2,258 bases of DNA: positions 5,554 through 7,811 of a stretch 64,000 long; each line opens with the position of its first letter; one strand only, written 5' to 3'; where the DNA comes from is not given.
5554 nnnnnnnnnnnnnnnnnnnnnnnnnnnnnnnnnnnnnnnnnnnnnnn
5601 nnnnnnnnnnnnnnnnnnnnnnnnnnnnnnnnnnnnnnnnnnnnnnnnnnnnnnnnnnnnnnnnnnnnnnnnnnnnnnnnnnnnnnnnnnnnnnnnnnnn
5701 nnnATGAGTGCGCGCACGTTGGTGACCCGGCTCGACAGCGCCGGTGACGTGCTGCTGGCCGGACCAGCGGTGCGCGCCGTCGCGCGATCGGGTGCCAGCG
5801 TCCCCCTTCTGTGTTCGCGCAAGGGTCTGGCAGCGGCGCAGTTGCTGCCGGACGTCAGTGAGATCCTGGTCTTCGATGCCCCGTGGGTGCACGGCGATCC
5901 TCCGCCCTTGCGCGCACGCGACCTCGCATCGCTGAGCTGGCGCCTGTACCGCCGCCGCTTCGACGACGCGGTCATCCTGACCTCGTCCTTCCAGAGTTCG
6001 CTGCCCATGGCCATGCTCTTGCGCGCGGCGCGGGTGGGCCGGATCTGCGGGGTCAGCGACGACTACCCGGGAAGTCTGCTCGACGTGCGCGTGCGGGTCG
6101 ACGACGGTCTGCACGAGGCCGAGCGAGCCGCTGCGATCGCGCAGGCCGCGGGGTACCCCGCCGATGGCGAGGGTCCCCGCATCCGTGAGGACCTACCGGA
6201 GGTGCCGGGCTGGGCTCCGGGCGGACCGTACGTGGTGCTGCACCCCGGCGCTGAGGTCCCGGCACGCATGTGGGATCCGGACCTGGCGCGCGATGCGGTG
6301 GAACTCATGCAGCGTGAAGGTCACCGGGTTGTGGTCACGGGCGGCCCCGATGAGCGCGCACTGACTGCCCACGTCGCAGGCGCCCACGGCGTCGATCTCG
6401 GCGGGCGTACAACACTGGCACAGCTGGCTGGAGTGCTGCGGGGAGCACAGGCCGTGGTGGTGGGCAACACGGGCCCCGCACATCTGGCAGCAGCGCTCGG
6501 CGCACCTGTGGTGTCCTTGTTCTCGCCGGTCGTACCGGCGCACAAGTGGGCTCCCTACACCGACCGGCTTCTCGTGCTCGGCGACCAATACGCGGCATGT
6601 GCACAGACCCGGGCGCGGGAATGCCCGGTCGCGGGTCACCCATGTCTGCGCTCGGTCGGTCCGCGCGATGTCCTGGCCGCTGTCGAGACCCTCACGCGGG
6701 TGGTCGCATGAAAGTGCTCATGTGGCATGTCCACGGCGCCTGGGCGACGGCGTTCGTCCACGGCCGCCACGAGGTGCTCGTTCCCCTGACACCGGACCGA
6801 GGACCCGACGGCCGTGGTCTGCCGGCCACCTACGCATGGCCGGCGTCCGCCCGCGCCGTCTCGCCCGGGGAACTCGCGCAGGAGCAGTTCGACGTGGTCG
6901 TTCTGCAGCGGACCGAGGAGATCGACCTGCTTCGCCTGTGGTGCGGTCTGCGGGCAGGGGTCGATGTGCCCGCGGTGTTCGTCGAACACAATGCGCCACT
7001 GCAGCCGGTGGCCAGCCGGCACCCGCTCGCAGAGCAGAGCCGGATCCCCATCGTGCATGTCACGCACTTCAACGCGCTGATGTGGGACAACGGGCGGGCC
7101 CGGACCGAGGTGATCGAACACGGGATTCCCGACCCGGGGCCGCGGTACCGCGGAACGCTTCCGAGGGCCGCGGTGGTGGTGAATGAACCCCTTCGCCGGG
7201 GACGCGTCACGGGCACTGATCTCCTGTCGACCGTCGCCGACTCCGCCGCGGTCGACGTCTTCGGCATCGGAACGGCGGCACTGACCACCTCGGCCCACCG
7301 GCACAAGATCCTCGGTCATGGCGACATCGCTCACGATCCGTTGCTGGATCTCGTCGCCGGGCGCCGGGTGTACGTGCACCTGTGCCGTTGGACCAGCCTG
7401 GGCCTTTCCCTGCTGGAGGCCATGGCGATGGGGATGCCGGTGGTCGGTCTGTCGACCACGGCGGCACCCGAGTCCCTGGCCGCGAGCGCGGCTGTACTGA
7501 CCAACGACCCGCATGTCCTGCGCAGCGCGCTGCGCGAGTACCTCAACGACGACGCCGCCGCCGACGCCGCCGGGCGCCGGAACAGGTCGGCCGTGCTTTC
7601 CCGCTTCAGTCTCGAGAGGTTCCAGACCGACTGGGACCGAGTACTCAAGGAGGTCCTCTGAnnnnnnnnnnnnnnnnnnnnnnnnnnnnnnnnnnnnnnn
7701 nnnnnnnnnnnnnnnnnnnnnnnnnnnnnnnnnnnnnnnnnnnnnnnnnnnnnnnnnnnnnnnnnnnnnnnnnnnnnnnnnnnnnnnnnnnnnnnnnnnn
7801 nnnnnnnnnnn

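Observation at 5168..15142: Complete ADP-heptose pathway plus five glycosyltransferases in a zero-gap operon with no export or membrane component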

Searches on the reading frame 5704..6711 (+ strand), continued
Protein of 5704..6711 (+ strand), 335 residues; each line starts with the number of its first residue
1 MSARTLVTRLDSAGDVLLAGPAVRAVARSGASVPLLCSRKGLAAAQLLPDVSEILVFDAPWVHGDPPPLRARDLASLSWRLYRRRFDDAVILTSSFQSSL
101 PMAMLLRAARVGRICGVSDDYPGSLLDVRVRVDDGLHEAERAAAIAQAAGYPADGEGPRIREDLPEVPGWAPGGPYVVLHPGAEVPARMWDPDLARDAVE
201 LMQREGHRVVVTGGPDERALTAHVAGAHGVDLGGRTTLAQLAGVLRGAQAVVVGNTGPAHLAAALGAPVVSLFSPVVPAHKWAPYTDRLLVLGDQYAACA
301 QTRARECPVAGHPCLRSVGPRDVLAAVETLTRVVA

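Call 35: search_solved_structures(query=window:5704-6711:+, max_evalue=0.001)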
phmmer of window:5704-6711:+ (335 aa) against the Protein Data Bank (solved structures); distinct sequences matched with E-value up to 0.001: 5.
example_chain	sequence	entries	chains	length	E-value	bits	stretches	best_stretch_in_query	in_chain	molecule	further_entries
3tov_A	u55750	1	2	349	3.7e-08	36.2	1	180-330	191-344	Glycosyl transferase family 9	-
1psw_A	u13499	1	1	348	7.7e-08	35.1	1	175-323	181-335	ADP-HEPTOSE LPS HEPTOSYLTRANSFERASE II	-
6dfe_A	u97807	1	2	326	9.4e-06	28.3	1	137-279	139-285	ADP-heptose--LPS heptosyltransferase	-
2gt1_A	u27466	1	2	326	9.4e-06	28.3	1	137-279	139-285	Lipopolysaccharide heptosyltransferase-1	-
2h1f_A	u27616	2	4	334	1e-05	28.2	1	137-279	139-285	Lipopolysaccharide heptosyltransferase-1 | Lipopolysaccharide heptosyltransferase 1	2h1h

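Call 64: search_solved_structures(query=A3, max_evalue=10, show_alignments=2)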
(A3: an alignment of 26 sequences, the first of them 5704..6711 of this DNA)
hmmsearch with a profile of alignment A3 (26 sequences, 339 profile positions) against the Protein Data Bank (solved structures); distinct sequences matched with E-value up to 10: 11.
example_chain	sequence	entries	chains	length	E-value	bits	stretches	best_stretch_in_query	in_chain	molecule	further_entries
6dfe_A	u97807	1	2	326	1.7e-16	63.5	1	4-281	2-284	ADP-heptose--LPS heptosyltransferase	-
2gt1_A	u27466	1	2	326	1.7e-16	63.5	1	4-281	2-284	Lipopolysaccharide heptosyltransferase-1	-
2h1f_A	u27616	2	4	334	1.8e-16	63.4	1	4-281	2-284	Lipopolysaccharide heptosyltransferase-1 | Lipopolysaccharide heptosyltransferase 1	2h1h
1psw_A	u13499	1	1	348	7.7e-16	61.3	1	72-281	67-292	ADP-HEPTOSE LPS HEPTOSYLTRANSFERASE II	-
3tov_A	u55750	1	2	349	2.2e-13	53.3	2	182-334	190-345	Glycosyl transferase family 9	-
7eu3_6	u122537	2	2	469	0.0066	18.8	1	238-289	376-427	Photosynthetic NDH subunit of subcomplex B1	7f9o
7wff_a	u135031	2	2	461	0.054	15.8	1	237-289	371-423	Photosynthetic NDH subunit of subcomplex B 1, chloroplastic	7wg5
4huj_A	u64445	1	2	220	0.32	13.3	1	191-267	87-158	Uncharacterized protein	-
9grx_1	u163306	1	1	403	0.82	11.9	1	238-277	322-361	Photosynthetic NDH subunit of subcomplex B 1, chloroplastic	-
7veb_a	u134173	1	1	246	1.4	11.2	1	56-112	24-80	Phycobilisome rod-core linker polypeptide CpcG2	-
2yv4_A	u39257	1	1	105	2.1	10.6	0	197-228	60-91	Hypothetical protein PH0435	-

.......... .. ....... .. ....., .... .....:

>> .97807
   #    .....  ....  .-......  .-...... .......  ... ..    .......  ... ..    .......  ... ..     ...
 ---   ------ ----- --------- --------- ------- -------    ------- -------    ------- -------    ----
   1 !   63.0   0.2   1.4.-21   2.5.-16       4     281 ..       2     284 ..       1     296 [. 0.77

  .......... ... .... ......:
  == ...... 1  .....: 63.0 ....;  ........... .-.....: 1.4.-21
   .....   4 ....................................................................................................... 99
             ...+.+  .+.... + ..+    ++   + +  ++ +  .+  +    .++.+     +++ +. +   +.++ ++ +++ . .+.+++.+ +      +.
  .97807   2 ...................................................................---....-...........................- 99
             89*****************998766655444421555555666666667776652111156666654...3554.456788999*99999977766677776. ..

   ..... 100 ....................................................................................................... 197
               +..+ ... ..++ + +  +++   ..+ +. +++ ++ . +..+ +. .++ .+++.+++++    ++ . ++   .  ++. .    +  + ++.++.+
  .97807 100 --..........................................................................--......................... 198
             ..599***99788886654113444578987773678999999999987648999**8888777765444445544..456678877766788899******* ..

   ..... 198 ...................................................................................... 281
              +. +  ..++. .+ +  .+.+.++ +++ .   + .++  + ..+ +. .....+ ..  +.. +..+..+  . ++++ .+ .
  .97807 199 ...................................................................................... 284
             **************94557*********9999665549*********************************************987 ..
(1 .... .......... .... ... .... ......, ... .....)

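Call 90: search_protein_families(library=padloc, proteins=[window:5704-6711:+], max_evalue=0.001)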
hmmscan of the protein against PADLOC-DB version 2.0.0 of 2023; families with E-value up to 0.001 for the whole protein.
window:5704-6711:+ (335 aa): 0 families

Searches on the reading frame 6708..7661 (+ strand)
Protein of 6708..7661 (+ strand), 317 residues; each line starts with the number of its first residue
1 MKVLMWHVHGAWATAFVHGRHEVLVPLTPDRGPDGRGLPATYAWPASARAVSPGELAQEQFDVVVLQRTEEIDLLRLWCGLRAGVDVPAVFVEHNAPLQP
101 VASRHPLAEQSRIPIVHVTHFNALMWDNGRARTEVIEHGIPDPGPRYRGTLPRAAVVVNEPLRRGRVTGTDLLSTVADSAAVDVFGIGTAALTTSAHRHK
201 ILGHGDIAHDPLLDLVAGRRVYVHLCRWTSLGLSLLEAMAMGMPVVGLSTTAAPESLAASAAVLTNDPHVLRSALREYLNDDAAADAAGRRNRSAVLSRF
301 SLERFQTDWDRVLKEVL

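Call 5: search_protein_families(library=pfam, proteins=[window:6708-7661:+], max_evalue=0.01)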
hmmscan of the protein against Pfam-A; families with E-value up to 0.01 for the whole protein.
window:6708-7661:+ (317 aa): 3 families
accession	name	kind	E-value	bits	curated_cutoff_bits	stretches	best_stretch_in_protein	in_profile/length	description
PF13692.12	Glyco_trans_1_4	-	7.5e-09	36.4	27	1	191-281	48-142/142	Glycosyl transferases group 1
PF00534.26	Glycos_transf_1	-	9.1e-08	32.3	26.4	1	205-293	79-170/172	Glycosyl transferases group 1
PF13524.12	Glyco_trans_1_2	-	9.8e-08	32.5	25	1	197-303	27-136/144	Glycosyl transferase-like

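Call 8: search_protein_families(library=ncbifam, proteins=[window:6708-7661:+], max_evalue=0.001)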
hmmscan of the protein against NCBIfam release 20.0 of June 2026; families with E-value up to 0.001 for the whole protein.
window:6708-7661:+ (317 aa): 6 families
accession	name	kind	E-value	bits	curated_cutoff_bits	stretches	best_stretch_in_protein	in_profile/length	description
TIGR03088.1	stp2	hypoth_equivalog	2.6e-08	33.3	409.05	1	232-317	286-374/374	TIGR03088 family PEP-CTERM/XrtA system glycosyltransferase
NF053787.1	GlcN_PG_synth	equivalog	2.9e-08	33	480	1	214-304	257-347/361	N-acetylglucosaminyl phosphatidylglycerol synthase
NF041876.1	EPS_EpsE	equivalog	1.2e-07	31.3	400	1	221-304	298-384/389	exopolysaccharide biosynthesis GT4 family glycosyltransferase EpsE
TIGR03087.1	stp1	hypoth_equivalog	2.5e-05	23.6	316.65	1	235-314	315-395/397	TIGR03087 family PEP-CTERM/XrtA system glycosyltransferase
TIGR04047.1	MSMEG_0565_glyc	hypoth_equivalog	3.2e-05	23.2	259.85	1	200-288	258-348/373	MSMEG_0565 family glycosyltransferase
TIGR03999.1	thiol_BshA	equivalog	0.00089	18.3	273.7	0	223-314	277-371/375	N-acetyl-alpha-D-glucosaminyl L-malate synthase BshA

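Call 90: search_protein_families(library=padloc, proteins=[window:6708-7661:+], max_evalue=0.001)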
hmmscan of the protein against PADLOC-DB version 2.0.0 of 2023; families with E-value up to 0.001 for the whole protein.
window:6708-7661:+ (317 aa): 0 families
